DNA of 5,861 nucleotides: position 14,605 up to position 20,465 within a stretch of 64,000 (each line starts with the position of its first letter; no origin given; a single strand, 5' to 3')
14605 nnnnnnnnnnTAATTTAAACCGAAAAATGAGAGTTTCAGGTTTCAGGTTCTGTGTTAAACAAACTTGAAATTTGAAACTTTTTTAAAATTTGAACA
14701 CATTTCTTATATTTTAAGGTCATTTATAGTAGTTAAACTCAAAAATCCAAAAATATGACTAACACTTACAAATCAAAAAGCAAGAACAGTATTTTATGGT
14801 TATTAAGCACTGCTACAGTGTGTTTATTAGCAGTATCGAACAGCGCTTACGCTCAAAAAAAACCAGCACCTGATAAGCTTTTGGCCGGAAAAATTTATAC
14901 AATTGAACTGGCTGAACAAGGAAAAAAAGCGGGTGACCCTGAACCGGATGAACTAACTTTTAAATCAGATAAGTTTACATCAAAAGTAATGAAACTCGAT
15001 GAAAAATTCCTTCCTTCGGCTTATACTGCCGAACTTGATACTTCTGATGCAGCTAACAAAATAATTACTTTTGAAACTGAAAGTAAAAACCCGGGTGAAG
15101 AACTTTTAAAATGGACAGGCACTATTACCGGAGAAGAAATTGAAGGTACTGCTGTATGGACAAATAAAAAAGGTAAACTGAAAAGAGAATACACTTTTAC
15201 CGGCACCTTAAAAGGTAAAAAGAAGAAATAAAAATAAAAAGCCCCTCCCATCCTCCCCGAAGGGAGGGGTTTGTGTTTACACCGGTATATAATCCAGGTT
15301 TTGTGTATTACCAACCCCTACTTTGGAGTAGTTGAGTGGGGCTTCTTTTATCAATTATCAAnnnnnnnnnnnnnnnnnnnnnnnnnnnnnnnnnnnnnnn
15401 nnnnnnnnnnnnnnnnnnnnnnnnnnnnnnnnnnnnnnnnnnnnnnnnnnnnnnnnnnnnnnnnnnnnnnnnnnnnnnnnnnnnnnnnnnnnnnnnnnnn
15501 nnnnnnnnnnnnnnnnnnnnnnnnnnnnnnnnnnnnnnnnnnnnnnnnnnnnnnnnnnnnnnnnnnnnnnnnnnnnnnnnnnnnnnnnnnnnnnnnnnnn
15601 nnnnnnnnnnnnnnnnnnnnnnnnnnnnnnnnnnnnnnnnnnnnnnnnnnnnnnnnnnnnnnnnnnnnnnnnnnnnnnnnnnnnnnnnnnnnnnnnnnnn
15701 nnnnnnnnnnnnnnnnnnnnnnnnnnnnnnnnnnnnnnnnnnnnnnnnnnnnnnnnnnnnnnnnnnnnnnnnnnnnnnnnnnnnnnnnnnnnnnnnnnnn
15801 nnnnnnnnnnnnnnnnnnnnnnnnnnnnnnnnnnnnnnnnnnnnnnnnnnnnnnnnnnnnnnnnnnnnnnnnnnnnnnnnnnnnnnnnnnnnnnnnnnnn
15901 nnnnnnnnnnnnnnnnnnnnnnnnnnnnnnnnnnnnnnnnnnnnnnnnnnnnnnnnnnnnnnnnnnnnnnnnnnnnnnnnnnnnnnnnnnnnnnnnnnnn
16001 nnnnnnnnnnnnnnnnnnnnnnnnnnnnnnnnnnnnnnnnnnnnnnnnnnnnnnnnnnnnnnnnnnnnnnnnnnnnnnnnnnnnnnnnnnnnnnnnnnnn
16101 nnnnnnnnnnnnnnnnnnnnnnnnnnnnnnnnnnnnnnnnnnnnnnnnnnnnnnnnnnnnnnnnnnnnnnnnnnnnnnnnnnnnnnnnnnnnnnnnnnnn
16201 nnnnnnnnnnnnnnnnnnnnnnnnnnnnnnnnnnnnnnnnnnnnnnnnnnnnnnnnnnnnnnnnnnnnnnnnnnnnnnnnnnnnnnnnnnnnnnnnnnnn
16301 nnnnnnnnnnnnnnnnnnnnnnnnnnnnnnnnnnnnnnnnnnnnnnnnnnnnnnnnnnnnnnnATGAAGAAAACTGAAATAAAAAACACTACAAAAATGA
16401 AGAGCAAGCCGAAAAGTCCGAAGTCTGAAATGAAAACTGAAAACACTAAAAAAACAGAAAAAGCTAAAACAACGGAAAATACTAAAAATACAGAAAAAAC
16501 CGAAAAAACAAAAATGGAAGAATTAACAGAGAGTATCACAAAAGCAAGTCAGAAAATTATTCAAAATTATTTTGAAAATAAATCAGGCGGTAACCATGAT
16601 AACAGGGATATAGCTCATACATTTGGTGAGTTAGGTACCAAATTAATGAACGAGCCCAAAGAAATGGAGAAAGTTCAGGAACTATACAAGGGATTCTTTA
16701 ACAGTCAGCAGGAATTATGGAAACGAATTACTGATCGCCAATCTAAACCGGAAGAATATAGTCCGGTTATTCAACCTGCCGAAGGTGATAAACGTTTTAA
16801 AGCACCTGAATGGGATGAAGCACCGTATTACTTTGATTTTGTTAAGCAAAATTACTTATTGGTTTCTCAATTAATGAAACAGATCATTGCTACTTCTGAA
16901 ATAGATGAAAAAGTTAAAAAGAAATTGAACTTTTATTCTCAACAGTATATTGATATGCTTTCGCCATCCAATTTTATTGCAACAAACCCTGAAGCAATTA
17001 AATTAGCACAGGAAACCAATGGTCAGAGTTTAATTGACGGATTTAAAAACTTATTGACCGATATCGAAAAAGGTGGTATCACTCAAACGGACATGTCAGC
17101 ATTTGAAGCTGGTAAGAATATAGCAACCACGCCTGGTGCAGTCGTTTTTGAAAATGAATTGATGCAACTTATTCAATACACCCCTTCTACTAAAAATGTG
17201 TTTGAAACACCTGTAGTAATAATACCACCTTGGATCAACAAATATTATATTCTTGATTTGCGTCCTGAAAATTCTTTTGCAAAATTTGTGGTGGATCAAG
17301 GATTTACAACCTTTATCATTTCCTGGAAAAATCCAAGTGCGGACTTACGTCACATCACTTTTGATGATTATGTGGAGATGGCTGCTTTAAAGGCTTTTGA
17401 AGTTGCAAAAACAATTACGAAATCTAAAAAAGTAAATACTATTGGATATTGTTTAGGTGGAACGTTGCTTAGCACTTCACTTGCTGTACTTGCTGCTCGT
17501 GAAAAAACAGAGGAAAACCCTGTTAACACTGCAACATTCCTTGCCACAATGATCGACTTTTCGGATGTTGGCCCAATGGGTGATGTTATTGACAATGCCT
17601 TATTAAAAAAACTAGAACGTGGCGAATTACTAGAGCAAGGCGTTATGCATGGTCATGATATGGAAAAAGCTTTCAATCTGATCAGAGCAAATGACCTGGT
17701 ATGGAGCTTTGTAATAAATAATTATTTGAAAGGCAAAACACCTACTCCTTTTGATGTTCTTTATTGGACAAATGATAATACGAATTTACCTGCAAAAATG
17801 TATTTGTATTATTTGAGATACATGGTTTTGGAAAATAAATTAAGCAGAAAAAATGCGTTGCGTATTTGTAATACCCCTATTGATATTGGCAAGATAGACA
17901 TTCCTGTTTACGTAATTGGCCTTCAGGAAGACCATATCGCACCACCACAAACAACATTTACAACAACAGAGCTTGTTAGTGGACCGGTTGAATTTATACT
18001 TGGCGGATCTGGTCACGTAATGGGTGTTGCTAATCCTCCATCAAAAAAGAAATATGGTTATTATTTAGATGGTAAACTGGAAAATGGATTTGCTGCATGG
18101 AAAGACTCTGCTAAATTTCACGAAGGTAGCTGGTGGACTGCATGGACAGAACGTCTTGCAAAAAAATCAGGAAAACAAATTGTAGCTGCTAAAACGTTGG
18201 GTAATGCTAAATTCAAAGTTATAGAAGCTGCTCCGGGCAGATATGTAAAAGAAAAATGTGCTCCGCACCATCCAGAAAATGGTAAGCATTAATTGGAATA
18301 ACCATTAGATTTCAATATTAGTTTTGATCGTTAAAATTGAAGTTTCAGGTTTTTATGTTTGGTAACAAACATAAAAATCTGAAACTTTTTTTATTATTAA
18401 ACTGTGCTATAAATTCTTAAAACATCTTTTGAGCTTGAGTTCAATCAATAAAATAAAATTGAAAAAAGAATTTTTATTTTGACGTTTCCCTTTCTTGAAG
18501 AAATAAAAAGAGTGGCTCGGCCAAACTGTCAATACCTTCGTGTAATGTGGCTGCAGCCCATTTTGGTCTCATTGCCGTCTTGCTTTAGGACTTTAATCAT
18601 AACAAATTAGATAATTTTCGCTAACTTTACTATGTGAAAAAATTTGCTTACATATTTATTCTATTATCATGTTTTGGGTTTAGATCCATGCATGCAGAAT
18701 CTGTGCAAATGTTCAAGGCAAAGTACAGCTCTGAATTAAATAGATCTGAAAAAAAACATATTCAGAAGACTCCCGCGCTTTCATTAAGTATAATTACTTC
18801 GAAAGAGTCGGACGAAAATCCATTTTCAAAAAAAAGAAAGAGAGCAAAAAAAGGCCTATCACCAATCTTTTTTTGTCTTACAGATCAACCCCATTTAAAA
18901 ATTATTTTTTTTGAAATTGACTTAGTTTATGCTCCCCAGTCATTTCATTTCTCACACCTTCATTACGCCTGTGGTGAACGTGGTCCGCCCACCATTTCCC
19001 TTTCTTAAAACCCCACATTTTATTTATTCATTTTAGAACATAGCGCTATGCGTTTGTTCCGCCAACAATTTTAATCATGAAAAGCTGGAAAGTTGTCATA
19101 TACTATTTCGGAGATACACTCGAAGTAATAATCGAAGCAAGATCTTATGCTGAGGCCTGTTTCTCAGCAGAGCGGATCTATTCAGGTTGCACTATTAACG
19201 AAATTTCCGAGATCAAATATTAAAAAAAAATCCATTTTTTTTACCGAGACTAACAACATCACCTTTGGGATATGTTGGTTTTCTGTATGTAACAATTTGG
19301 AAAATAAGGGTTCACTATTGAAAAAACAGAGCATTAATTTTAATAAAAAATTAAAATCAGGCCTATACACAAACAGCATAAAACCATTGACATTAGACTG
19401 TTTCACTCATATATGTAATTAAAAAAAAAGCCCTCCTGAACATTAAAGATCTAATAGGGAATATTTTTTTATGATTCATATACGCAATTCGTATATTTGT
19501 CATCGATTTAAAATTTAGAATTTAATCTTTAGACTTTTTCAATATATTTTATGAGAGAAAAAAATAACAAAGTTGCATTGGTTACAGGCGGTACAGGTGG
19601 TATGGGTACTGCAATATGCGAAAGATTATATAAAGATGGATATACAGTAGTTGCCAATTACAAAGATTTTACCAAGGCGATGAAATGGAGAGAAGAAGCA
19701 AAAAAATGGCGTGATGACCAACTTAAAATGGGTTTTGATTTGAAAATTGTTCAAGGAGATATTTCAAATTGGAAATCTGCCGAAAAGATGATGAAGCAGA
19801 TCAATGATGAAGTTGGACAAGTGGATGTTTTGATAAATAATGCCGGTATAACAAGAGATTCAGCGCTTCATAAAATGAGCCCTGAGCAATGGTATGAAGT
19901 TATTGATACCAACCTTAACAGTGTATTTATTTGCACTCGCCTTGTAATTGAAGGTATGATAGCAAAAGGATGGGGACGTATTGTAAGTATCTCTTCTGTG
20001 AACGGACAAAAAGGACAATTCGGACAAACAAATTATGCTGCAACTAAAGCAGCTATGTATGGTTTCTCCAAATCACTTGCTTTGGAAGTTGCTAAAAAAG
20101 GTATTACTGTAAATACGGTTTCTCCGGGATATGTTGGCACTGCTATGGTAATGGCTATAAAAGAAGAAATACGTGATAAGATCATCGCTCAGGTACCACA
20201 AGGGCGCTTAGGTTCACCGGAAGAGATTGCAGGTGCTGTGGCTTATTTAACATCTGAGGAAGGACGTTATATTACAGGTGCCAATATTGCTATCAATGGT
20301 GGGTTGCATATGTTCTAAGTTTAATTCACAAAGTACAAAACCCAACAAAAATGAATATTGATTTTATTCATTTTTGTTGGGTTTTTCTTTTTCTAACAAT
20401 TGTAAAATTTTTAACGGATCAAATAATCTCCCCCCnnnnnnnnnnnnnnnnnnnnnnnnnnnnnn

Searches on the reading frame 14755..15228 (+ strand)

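Call 5: search_protein_families(library=pfam, proteins=[window:14755-15228:+], max_evalue=1)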
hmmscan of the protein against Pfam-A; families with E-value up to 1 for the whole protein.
window:14755-15228:+ (158 aa): 0 families

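Call 6: search_protein_families(library=ncbifam, proteins=[window:14755-15228:+], max_evalue=0.1)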
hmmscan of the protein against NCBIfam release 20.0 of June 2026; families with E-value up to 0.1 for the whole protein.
window:14755-15228:+ (158 aa): 1 family
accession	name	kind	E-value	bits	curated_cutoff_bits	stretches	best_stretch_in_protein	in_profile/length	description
NF004376.0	PRK05740.2-1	equivalog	0.019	14.8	162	1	4-35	18-49/138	preprotein translocase subunit SecE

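Call 87: search_protein_families(library=pfam, proteins=[window:14755-15228:+], max_evalue=0.001)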
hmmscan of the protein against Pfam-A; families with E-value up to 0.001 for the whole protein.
window:14755-15228:+ (158 aa): 0 families

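Call 95: search_protein_families(library=phrogs, proteins=[window:14755-15228:+], max_evalue=0.01)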
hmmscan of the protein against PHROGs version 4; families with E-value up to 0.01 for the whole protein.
window:14755-15228:+ (158 aa): 0 families

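Call 96: search_protein_families(library=padloc, proteins=[window:14755-15228:+], max_evalue=0.01)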
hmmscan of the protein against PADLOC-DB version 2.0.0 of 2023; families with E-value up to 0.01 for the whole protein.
window:14755-15228:+ (158 aa): 0 families

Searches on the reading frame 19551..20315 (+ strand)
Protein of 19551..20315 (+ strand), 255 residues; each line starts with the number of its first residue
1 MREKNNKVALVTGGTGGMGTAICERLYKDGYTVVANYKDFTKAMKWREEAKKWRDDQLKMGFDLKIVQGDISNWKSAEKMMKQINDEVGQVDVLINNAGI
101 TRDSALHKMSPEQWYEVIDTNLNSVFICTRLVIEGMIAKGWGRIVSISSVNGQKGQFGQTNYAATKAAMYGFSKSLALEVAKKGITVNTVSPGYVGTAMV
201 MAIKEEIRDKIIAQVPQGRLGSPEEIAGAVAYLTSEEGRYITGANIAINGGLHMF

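Call 5: search_protein_families(library=pfam, proteins=[window:19551-20315:+], max_evalue=1)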
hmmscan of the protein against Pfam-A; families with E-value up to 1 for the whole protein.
window:19551-20315:+ (255 aa): 15 families
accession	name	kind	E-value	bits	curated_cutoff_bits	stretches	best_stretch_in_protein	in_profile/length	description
PF00106.31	adh_short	-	3.7e-59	199.9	26.6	1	7-206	1-193/195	short chain dehydrogenase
PF13561.12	adh_short_C2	-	2.5e-58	197.9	27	1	16-253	6-236/236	Enoyl-(Acyl carrier protein) reductase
PF08659.16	KR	-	2e-19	70.6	22.6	1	9-175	3-162/180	KR domain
PF01370.27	Epimerase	-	1.5e-09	38.1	20.9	1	9-177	1-149/240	NAD dependent epimerase/dehydratase family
PF16363.11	GDP_Man_Dehyd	-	5.9e-07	29.7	27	1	10-85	1-75/332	GDP-mannose 4,6 dehydratase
PF13460.12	NAD_binding_10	-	7.7e-06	26.3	27.2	1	13-193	1-144/184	NAD(P)H-binding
PF02719.21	Polysacc_synt_2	-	8.2e-05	22.4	20.2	1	10-149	2-128/293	Polysaccharide biosynthesis protein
PF01073.25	3Beta_HSD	-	0.00076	19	22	1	10-151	1-118/280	3-beta hydroxysteroid dehydrogenase/isomerase family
PF23441.1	SDR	-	0.00077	19.4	27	1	163-253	164-256/258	SDR-like rossmann domain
PF03807.23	F420_oxidored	-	0.0017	19.3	21.6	1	8-51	2-45/94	NADP oxidoreductase coenzyme F420-dependent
PF05368.20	NmrA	-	0.0031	17.6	27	1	6-83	2-69/298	NmrA-like family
PF03446.21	NAD_binding_2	-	0.0058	17.1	21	1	14-101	6-96/161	NAD binding domain of 6-phosphogluconate dehydrogenase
PF07993.18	NAD_binding_4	-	0.012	15.2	20.1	1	11-102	1-100/258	Male sterility protein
PF04127.22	DFP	-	0.1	12.8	22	0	70-100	62-92/186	DNA/pantothenate metabolism flavoprotein C-terminal domain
PF04321.23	RmlD_sub_bind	-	0.16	11.5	27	1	10-85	4-51/287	RmlD substrate binding domain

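Call 6: search_protein_families(library=ncbifam, proteins=[window:19551-20315:+], max_evalue=0.1)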
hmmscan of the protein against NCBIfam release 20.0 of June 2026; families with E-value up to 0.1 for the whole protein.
window:19551-20315:+ (255 aa): 250 families (the best 25 are shown)
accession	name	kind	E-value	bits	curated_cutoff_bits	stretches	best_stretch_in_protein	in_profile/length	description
TIGR01829.1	AcAcCoA_reduct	subfamily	3.6e-107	357.5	302.1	1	7-254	1-242/242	acetoacetyl-CoA reductase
NF009548.0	PRK12938.1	equivalog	2.1e-92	309.3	472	1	6-254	3-245/246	3-ketoacyl-ACP reductase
NF009464.0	PRK12824.1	subfamily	4.2e-91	305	269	1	6-254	2-244/245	3-oxoacyl-ACP reductase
TIGR01830.1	3oxo_ACP_reduc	equivalog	1.4e-78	263.9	297.75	1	9-252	1-238/239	3-oxoacyl-[acyl-carrier-protein] reductase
NF009546.0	PRK12935.1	equivalog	1.8e-74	250.4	418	1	2-254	2-247/247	acetoacetyl-CoA reductase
NF004197.0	PRK05653.1-1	equivalog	2.4e-73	246.8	332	1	5-254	6-248/249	3-oxoacyl-ACP reductase FabG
NF009466.0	PRK12826.1-2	subfamily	2.7e-73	246.5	222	1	5-253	2-245/248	3-oxoacyl-ACP reductase FabG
NF004198.0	PRK05653.1-3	equivalog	1.9e-70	237.2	296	1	3-254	4-248/248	3-oxoacyl-ACP reductase FabG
NF004200.0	PRK05653.1-5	equivalog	5.5e-67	225.8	273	1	6-252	2-241/242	3-oxoacyl-ACP reductase FabG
NF053542.1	FlxB_rubin_SDR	equivalog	5.3e-66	222.8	340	1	7-252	1-239/239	flexirubin biosynthesis SDR family reductase FlxB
NF004199.0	PRK05653.1-4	equivalog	1.5e-65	221.2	301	1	6-254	5-247/247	3-oxoacyl-ACP reductase FabG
NF009547.0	PRK12936.1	subfamily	2.4e-60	204.2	436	1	3-254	3-244/245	3-ketoacyl-(acyl-carrier-protein) reductase NodG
NF047420.2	EF_P_mod_YmfI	equivalog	2.8e-60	204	238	1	9-252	2-235/236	elongation factor P 5-aminopentanone reductase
NF052558.1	MBtsdlDhBudC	equivalog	2e-59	201.2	270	1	5-252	2-241/250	meso-2,3-butanediol dehydrogenase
NF005559.1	PRK07231.1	subfamily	3.9e-58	196.9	215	1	5-252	3-247/249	glucose 1-dehydrogenase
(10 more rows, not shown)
